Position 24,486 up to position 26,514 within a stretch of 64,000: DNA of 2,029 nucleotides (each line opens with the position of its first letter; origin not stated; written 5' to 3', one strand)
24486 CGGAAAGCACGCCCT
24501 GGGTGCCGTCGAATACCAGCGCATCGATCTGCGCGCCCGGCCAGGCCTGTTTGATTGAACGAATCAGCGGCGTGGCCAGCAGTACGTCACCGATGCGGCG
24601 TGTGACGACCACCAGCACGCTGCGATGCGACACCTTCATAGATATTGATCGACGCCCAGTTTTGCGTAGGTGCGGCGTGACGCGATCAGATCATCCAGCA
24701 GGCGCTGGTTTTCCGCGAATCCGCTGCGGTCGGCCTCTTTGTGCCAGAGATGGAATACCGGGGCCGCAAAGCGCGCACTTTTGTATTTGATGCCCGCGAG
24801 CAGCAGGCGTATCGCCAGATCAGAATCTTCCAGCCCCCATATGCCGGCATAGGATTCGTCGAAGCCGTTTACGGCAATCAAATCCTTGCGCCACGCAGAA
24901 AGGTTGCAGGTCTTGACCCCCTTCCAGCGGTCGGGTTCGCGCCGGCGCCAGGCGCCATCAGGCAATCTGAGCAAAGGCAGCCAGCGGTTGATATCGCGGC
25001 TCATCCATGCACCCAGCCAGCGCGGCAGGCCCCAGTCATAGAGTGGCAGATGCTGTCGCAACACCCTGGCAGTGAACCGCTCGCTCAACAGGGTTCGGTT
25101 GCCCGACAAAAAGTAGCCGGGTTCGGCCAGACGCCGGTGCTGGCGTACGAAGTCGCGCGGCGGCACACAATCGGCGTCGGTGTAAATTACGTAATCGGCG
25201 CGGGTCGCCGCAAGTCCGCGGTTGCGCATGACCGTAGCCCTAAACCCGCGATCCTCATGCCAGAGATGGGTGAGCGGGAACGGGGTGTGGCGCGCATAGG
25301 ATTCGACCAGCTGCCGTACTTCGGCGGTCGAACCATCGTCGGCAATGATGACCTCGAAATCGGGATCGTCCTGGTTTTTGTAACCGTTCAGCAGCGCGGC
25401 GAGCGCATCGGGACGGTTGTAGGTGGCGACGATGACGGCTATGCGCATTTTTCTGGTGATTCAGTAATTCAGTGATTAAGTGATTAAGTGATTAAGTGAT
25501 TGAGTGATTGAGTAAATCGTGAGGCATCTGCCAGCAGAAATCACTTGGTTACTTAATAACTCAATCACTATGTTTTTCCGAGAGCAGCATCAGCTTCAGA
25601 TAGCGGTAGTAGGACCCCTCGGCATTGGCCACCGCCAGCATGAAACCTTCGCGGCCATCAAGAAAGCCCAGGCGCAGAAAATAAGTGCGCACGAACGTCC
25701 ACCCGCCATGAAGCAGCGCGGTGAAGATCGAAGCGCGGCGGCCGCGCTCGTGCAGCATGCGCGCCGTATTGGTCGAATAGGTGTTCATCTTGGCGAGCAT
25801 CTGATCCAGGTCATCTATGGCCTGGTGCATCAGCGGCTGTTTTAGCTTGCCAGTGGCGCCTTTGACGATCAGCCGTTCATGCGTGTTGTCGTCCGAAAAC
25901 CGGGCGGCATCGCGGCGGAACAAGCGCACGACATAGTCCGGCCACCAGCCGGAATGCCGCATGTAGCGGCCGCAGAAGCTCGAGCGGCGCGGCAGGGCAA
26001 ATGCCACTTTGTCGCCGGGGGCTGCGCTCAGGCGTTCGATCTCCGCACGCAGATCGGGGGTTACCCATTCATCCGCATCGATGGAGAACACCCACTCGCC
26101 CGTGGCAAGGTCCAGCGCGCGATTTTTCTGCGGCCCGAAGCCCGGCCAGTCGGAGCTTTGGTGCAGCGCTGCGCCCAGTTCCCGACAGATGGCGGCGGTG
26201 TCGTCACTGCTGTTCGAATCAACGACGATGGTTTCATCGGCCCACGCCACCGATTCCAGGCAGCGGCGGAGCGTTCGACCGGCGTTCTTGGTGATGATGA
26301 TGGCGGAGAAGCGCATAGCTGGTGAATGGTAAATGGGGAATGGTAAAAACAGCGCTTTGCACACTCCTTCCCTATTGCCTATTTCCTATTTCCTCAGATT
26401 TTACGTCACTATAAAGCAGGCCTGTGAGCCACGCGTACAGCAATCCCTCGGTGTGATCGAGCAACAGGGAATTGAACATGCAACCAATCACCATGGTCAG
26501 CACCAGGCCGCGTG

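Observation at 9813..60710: Window-wide family of intergenic inverted arrays built from 8-nt units (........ / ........)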

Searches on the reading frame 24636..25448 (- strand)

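Call 96: search_protein_families(library=pfam, proteins=[window:24636-25448:-], max_evalue=0.00001)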
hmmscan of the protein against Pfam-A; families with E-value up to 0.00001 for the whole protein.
window:24636-25448:- (270 aa): 4 families
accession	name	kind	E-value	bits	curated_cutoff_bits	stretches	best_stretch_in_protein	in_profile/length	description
PF00535.33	Glycos_transf_2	-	1.5e-21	77.5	23.3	1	5-110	2-105/168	Glycosyl transferase family 2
PF10111.15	Glyco_tranf_2_2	-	1.9e-11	44.4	27.3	1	25-101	24-99/276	Glycosyltransferase like family 2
PF02709.20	Glyco_transf_7C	-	8.1e-11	41.9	23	1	174-236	15-77/78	N-terminal domain of galactosyltransferase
PF13641.12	Glyco_tranf_2_3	-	9e-08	32.8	27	1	2-224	2-203/230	Glycosyltransferase like family 2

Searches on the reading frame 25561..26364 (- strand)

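Call 96: search_protein_families(library=pfam, proteins=[window:25561-26364:-], max_evalue=0.00001)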
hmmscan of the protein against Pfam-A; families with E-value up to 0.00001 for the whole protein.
window:25561-26364:- (267 aa): 1 family
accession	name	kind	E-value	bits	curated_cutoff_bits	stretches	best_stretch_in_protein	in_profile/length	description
PF00535.33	Glycos_transf_2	-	1.5e-19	71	23.3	1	20-159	1-152/168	Glycosyl transferase family 2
